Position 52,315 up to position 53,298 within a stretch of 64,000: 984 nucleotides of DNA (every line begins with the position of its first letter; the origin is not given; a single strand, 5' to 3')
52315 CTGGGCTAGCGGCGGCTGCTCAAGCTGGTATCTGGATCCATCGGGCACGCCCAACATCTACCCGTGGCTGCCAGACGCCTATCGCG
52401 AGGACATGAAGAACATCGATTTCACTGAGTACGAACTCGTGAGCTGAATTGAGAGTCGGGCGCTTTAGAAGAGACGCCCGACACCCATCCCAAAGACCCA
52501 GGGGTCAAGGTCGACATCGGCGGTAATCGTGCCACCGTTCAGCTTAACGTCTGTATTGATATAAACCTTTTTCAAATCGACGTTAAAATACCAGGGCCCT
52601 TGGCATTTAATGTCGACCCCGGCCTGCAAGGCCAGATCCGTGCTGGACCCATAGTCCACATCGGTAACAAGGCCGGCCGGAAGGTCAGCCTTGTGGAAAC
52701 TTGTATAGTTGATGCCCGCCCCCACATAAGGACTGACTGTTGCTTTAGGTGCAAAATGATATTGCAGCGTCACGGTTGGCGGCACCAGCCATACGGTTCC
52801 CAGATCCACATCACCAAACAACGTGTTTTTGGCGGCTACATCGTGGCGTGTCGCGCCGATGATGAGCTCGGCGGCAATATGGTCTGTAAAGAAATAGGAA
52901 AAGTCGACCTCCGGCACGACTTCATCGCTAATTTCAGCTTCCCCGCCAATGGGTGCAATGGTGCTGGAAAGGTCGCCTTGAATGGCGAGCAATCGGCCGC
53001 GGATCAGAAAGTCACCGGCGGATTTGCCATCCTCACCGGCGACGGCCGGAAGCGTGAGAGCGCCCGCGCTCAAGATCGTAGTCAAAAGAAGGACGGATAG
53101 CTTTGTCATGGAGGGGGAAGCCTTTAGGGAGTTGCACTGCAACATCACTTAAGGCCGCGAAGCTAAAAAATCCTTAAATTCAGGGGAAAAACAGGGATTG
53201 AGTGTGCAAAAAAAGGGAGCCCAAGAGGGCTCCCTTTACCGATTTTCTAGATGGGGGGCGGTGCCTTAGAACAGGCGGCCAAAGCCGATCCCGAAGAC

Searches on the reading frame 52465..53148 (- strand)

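Call 22: search_protein_families(library=pfam, proteins=[window:52465-53148:-], max_evalue=0.0001)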
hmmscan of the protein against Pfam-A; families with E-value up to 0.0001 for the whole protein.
window:52465-53148:- (227 aa): 2 families
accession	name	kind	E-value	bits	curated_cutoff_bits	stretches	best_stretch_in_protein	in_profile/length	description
PF03922.20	OmpW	-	6.3e-46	157.2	24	1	44-227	2-195/195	OmpW family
PF13505.12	OMP_b-brl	-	2.5e-10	41.3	28.7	1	27-224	5-172/175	Outer membrane protein beta-barrel domain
